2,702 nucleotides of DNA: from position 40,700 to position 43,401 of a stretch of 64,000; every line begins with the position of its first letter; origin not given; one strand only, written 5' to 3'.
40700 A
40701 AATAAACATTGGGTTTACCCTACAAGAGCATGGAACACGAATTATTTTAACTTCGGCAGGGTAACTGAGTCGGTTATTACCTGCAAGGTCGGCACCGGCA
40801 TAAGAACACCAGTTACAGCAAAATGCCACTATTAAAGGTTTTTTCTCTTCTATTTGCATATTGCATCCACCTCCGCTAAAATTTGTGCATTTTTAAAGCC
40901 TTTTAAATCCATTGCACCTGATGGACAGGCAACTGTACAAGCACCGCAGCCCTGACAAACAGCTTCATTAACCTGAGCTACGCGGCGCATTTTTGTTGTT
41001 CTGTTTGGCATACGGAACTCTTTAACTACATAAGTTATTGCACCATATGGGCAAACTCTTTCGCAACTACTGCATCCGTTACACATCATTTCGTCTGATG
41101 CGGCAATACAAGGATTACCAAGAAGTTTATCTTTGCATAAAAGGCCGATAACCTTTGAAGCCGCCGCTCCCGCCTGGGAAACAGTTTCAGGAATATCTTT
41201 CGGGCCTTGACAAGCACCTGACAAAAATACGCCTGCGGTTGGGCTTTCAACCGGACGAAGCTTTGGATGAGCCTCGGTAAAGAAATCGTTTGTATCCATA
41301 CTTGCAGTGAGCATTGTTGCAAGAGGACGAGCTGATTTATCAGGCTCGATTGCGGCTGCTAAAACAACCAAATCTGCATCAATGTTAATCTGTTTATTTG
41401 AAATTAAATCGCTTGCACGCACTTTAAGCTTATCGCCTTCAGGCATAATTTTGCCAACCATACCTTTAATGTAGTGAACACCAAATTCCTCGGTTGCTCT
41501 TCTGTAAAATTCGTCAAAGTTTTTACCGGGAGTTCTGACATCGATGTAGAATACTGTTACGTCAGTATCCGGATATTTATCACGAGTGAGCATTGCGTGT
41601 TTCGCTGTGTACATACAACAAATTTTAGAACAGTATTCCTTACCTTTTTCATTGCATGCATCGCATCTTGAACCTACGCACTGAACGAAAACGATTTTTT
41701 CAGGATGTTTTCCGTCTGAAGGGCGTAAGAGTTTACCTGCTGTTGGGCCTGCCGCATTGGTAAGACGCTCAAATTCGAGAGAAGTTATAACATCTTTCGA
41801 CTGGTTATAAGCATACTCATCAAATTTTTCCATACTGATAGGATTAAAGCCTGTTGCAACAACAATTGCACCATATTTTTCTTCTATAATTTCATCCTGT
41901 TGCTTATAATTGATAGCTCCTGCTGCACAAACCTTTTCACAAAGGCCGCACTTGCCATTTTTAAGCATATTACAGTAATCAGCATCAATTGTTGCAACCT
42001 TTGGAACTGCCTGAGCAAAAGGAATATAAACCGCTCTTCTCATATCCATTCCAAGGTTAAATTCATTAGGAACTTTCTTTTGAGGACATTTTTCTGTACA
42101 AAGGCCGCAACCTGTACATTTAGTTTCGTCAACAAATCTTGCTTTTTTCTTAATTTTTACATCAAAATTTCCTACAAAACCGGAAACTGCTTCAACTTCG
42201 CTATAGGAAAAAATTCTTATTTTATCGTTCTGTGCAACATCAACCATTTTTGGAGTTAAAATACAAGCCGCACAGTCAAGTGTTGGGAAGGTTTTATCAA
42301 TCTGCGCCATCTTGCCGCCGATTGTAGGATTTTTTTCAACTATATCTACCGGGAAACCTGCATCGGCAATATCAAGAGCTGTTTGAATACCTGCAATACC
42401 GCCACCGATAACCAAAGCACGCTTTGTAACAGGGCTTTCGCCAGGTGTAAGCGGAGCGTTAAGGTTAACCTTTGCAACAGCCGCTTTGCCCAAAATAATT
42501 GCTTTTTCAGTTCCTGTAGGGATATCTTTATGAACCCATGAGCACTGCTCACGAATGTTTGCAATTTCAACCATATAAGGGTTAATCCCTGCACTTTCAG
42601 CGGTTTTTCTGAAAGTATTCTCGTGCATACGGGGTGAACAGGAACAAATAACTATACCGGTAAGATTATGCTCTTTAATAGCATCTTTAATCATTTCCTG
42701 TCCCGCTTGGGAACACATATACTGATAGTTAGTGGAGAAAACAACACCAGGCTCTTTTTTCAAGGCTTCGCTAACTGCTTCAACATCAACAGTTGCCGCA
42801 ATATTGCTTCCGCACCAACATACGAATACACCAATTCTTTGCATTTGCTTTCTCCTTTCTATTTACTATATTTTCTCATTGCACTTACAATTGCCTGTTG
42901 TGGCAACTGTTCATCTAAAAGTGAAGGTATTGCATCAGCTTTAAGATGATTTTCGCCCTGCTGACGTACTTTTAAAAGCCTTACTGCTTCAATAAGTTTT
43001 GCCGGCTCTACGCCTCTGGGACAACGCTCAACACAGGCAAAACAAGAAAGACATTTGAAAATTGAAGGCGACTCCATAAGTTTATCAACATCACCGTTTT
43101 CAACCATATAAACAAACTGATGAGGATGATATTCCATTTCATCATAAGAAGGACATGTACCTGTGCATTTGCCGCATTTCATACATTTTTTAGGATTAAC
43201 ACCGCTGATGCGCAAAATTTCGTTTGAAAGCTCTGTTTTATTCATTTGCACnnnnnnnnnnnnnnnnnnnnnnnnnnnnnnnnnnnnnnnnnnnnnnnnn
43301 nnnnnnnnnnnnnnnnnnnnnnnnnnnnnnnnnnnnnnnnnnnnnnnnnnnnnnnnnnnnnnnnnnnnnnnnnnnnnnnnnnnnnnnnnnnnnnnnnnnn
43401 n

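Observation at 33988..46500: Twelve-gene operon fusing the reductive C4 branch (mdh, fumC, soluble two-subunit fumarate reductase) with a complete HdrABC-MvhD-Flx-like module: candidate flavin-based electron-bifurcating fumarate reductase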

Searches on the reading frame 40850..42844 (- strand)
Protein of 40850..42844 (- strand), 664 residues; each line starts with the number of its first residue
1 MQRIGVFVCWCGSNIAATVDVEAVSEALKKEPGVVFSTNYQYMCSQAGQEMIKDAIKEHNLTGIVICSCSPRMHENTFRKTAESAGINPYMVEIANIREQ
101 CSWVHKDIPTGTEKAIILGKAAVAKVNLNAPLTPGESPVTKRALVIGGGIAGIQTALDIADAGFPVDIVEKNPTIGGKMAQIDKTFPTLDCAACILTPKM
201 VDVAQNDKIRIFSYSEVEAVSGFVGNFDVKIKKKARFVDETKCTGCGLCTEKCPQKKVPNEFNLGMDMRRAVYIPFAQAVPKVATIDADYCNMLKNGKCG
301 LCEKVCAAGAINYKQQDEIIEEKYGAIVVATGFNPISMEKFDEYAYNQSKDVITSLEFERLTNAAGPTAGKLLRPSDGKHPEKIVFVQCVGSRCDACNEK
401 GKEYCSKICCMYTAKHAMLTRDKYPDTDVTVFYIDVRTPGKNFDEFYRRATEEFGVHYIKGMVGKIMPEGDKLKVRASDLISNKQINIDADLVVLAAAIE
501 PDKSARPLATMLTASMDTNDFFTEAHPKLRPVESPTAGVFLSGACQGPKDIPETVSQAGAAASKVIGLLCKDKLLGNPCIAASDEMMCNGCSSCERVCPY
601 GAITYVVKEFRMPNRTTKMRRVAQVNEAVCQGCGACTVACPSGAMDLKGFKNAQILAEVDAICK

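Call 4: search_protein_families(library=pfam, proteins=[window:40850-42844:-], max_evalue=0.001)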
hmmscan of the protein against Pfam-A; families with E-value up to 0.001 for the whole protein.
window:40850-42844:- (664 aa): 17 families
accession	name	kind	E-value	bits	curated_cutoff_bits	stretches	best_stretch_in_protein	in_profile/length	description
PF00037.32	Fer4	-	8e-16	57.6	21.1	3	584-604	4-24/24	4Fe-4S binding domain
PF12837.12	Fer4_6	-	4.5e-15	55.2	25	3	622-644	1-23/24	4Fe-4S binding domain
PF12838.12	Fer4_7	-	2.7e-14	53.8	27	1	588-644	2-52/52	4Fe-4S dicluster domain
PF13187.11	Fer4_9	-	4.5e-11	43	27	1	587-645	1-52/52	4Fe-4S dicluster domain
PF07992.20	Pyr_redox_2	-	1.5e-09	38.2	26.1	1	143-338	3-114/291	Pyridine nucleotide-disulphide oxidoreductase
PF13484.11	Fer4_16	-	2.1e-08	35.3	30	1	242-307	1-64/66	4Fe-4S double cluster binding domain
PF13237.11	Fer4_10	-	2.8e-08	34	25.5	2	238-256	4-22/53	4Fe-4S dicluster domain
PF13450.12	NAD_binding_8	-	6.2e-07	30.1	21.9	1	145-197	1-53/68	NAD(P)-binding Rossmann-like domain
PF12797.12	Fer4_2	-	1.2e-06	28.5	24.5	1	236-254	3-21/22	4Fe-4S binding domain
PF01266.30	DAO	-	5.2e-06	26.6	27.9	1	143-177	2-37/353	FAD dependent oxidoreductase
PF25160.1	LdpA_Fe-S-bd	-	6.2e-06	26.3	27.6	0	623-646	21-44/49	LdpA Fe-S cluster-binding domain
PF14697.11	Fer4_21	-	7.6e-06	26.4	35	0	232-255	30-53/59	4Fe-4S dicluster domain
PF12831.13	FAD_oxidored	-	4.1e-05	23.5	27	1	144-180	3-39/416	FAD dependent oxidoreductase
PF13183.11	Fer4_8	-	0.00014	22.8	27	1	587-643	4-67/68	4Fe-4S dicluster domain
PF00890.30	FAD_binding_2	-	0.00021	21.1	20.4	1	143-179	2-38/414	FAD binding domain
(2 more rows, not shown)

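Call 5: search_protein_families(library=ncbifam, proteins=[window:40850-42844:-], max_evalue=0.001)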
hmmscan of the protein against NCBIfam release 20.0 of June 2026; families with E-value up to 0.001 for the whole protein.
window:40850-42844:- (664 aa): 76 families (the best 25 are shown)
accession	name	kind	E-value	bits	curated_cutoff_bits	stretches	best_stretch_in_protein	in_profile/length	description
NF040770.1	hetero_SS_HdrA2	exception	3.4e-237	789.3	1100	1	3-663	1-641/777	CoB-CoM heterodisulfide reductase HdrA2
NF041778.1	hetero_SS_HdrA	equivalog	3.9e-188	626.8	1400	1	3-663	7-651/771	ferredoxin:CoB-CoM heterodisulfide reductase subunit HdrA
NF041891.1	hdrA_Methbact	equivalog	1.5e-177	592.2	1300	1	3-663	2-636/762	ferredoxin:CoB-CoM heterodisulfide reductase subunit HdrA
NF042909.1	FMH_DH_FwdF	exception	8.6e-14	51.4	375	2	584-648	255-314/336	tungsten-dependent formylmethanofuran dehydrogenase subunit FwdF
NF009410.0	PRK12771.1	subfamily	9.4e-11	41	516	1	131-179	129-177/566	NAD(P)-binding protein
TIGR04105.1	FeFe_hydrog_B1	subfamily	2e-10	40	450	2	583-648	139-208/462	monomeric [FeFe] hydrogenase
TIGR01971.1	NuoI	subfamily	3.8e-10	39.4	113.05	1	585-647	41-100/121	NADH-quinone oxidoreductase, chain I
TIGR02512.1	FeFe_hydrog_A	subfamily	1.2e-09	37.5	405.95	1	584-646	5-68/375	[FeFe] hydrogenase, group A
NF005503.0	PRK07118.1-2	equivalog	4.4e-09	36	252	2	229-322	155-240/292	RnfABCDGE type electron transport complex subunit B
NF038196.1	ferrodoxin_EFR1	subfamily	1e-08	35.5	75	0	230-258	172-201/242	EFR1 family ferrodoxin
NF045637.1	carotdesatCrtDProt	equivalog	2.1e-08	33.2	580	1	144-200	2-58/485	1-hydroxycarotenoid 3,4-desaturase CrtD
NF004538.0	PRK05888.1-4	equivalog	1.6e-07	31.1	135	0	585-644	60-116/162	NADH-quinone oxidoreductase subunit NuoI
NF005560.0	PRK07233.1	equivalog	1.9e-07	30.3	252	1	143-183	3-43/435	hypothetical protein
NF004537.0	PRK05888.1-3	equivalog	2.4e-07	30.5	163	1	588-646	70-131/204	NADH-quinone oxidoreductase subunit NuoI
TIGR02734.1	crtI_fam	subfamily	3.5e-07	29.3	238.1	1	143-201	1-60/504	phytoene desaturase family protein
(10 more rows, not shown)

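Call 30: search_solved_structures(query=window:40850-42844:-, max_evalue=1e-20)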
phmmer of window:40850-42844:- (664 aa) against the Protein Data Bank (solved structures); distinct sequences matched with E-value up to 1e-20: 6.
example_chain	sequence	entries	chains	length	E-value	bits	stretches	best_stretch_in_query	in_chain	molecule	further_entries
5odc_A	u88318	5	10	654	4e-208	696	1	3-661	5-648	Heterodisulfide reductase, subunit A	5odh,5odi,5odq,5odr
8rvu_a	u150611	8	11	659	5.3e-204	682.4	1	3-662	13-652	H(2):CoB-CoM heterodisulfide,ferredoxin reductase subunit A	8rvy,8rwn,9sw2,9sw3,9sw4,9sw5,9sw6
8rvv_A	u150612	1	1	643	5.9e-204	682.3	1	3-662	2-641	H(2):CoB-CoM heterodisulfide,ferredoxin reductase subunit A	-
9sfi_A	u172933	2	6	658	5.7e-183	612.9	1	3-662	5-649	CoB--CoM heterodisulfide reductase iron-sulfur subunit A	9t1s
7bkb_A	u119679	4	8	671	6.9e-180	602.7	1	3-662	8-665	CoB--CoM heterodisulfide reductase iron-sulfur subunit A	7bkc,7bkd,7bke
6tjr_A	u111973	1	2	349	9.9e-38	133.1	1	327-567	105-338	Fumarate reductase/succinate dehydrogenase flavoprotein domain protein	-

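Call 79: search_solved_structures(query=window:40850-42844:-, max_evalue=1e-100, show_alignments=1)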
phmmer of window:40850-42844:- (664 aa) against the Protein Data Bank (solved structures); distinct sequences matched with E-value up to 1e-100: 5.
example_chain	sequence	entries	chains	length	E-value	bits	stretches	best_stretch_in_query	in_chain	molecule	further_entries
5odc_A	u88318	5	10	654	4e-208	696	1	3-661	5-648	Heterodisulfide reductase, subunit A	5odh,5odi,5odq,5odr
8rvu_a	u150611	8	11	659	5.3e-204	682.4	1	3-662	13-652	H(2):CoB-CoM heterodisulfide,ferredoxin reductase subunit A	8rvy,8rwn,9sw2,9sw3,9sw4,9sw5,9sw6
8rvv_A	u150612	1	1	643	5.9e-204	682.3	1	3-662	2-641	H(2):CoB-CoM heterodisulfide,ferredoxin reductase subunit A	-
9sfi_A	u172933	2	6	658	5.7e-183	612.9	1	3-662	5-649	CoB--CoM heterodisulfide reductase iron-sulfur subunit A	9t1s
7bkb_A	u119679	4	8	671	6.9e-180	602.7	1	3-662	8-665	CoB--CoM heterodisulfide reductase iron-sulfur subunit A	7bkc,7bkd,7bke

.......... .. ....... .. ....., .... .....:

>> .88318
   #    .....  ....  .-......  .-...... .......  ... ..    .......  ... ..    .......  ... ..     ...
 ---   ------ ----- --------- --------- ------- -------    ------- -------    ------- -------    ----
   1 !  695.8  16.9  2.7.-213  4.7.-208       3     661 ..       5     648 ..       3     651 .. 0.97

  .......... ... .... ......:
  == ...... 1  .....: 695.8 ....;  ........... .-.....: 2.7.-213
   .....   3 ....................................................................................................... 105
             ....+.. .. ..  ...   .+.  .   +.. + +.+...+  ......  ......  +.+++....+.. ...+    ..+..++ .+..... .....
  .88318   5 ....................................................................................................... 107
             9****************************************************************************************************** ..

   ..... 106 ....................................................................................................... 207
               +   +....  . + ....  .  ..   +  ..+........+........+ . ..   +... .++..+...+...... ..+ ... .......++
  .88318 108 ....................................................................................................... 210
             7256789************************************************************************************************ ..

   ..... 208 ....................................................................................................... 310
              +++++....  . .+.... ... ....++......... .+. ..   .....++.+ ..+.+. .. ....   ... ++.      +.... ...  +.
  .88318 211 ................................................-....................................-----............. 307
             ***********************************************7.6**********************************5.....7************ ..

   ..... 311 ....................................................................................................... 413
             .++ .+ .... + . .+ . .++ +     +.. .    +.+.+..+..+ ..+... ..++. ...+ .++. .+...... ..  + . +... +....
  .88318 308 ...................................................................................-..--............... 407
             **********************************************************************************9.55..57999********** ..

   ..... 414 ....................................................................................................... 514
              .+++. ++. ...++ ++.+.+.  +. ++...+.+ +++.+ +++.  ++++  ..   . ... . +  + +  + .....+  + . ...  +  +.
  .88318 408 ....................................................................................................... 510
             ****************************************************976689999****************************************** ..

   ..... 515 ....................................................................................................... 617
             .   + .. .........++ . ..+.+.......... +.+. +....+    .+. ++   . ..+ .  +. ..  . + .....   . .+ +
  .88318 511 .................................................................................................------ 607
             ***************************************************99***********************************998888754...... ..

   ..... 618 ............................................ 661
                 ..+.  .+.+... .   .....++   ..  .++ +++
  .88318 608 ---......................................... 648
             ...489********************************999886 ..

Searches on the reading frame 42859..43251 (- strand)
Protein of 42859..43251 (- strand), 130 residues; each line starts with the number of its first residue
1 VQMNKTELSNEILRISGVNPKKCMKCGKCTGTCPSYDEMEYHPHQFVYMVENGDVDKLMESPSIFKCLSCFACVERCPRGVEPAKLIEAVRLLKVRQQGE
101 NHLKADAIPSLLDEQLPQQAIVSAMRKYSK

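Call 4: search_protein_families(library=pfam, proteins=[window:42859-43251:-], max_evalue=0.001)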
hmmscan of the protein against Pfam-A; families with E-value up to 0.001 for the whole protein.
window:42859-43251:- (130 aa): 14 families
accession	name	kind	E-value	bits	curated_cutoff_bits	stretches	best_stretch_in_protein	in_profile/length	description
PF13534.11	Fer4_17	-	2.2e-13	51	22.2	1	22-81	1-60/61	4Fe-4S dicluster domain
PF13183.11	Fer4_8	-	2.7e-11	44.3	27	1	21-81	3-68/68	4Fe-4S dicluster domain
PF13187.11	Fer4_9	-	7.2e-10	39.2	27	1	22-80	1-50/52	4Fe-4S dicluster domain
PF13237.11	Fer4_10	-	8e-10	38.9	25.5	1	18-78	4-53/53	4Fe-4S dicluster domain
PF12838.12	Fer4_7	-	9.6e-07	29.6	27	1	22-81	1-52/52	4Fe-4S dicluster domain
PF14697.11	Fer4_21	-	1.8e-05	25.2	35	1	18-78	3-52/59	4Fe-4S dicluster domain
PF13484.11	Fer4_16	-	2.7e-05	25.3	30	0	66-103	1-40/66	4Fe-4S double cluster binding domain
PF12797.12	Fer4_2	-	0.00012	22.2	24.5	0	18-35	5-22/22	4Fe-4S binding domain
PF00037.32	Fer4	-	0.00022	21.3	21.1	0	18-34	3-19/24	4Fe-4S binding domain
PF12837.12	Fer4_6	-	0.00025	21.3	25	0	18-35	4-21/24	4Fe-4S binding domain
PF12800.12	Fer4_4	-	0.00049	20.7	24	0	20-35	1-16/17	4Fe-4S binding domain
PF13370.11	Fer4_13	-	0.00053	21.1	24.5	0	18-41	1-24/58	4Fe-4S single cluster domain of Ferredoxin I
PF14691.11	Fer4_20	-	0.00071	19.8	25.8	0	66-110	23-69/113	Dihydroprymidine dehydrogenase domain II, 4Fe-4S cluster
PF25160.1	LdpA_Fe-S-bd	-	0.00083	19.5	27.6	0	15-35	20-40/49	LdpA Fe-S cluster-binding domain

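Call 5: search_protein_families(library=ncbifam, proteins=[window:42859-43251:-], max_evalue=0.001)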
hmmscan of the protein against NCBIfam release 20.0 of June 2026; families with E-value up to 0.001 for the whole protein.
window:42859-43251:- (130 aa): 31 families (the best 25 are shown)
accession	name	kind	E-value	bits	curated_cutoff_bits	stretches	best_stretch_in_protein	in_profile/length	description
TIGR03290.1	CoB_CoM_SS_C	equivalog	1.7e-19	70.2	160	1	21-98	2-79/144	CoB--CoM heterodisulfide reductase subunit C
NF038018.1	qmoC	equivalog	1.2e-15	57.9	300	1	7-100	4-97/360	quinone-interacting membrane-bound oxidoreductase complex subunit QmoC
NF041779.1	hetero_SS_HdrC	equivalog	3e-15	56.2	350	1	21-97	31-106/198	ferredoxin:CoB-CoM heterodisulfide reductase subunit HdrC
NF041890.1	hdrC_Methbact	equivalog_domain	5.8e-14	52.1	270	1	21-98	29-105/192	ferredoxin:CoB-CoM heterodisulfide reductase subunit HdrC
NF008434.0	PRK11274.1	equivalog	6.4e-11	41.8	333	1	21-127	23-134/409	glycolate oxidase subunit GlcF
NF004616.0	PRK05950.1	subfamily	2.7e-09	36.5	228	1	21-96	147-235/238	succinate dehydrogenase iron-sulfur subunit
NF045670.1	quin_L_LdhH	equivalog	8.3e-08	31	800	1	22-112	305-401/706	L-lactate dehydrogenase (quinone) large subunit LdhH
TIGR01945.1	rnfC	subfamily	1.8e-07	30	245.95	1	18-92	360-426/435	RnfABCDGE type electron transport complex subunit C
NF004898.0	PRK06259.1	equivalog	3.1e-07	29.4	385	1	8-98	123-220/488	fumarate reductase (CoM/CoB) subunit TfrB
TIGR00384.1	dhsB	subfamily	4.3e-07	29.6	88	1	21-91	140-222/222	succinate dehydrogenase and fumarate reductase iron-sulfur protein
NF003454.1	PRK05035.1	equivalog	1.9e-06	26.7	345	1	20-94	366-432/556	electron transport complex subunit RsxC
NF009225.0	PRK12575.1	subfamily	2.1e-06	27.4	443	1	23-97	146-233/235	succinate dehydrogenase/fumarate reductase iron-sulfur subunit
TIGR00273.1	TIGR00273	equivalog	2.1e-06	26.9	444.8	1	22-99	294-376/432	LutB/LldF family L-lactate oxidation iron-sulfur protein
TIGR00314.1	cdhA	equivalog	2.7e-06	25.5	781.3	1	21-92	399-464/784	CO dehydrogenase/acetyl-CoA synthase complex subunit alpha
TIGR04105.1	FeFe_hydrog_B1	subfamily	3.1e-06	26.1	450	1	16-127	137-251/462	monomeric [FeFe] hydrogenase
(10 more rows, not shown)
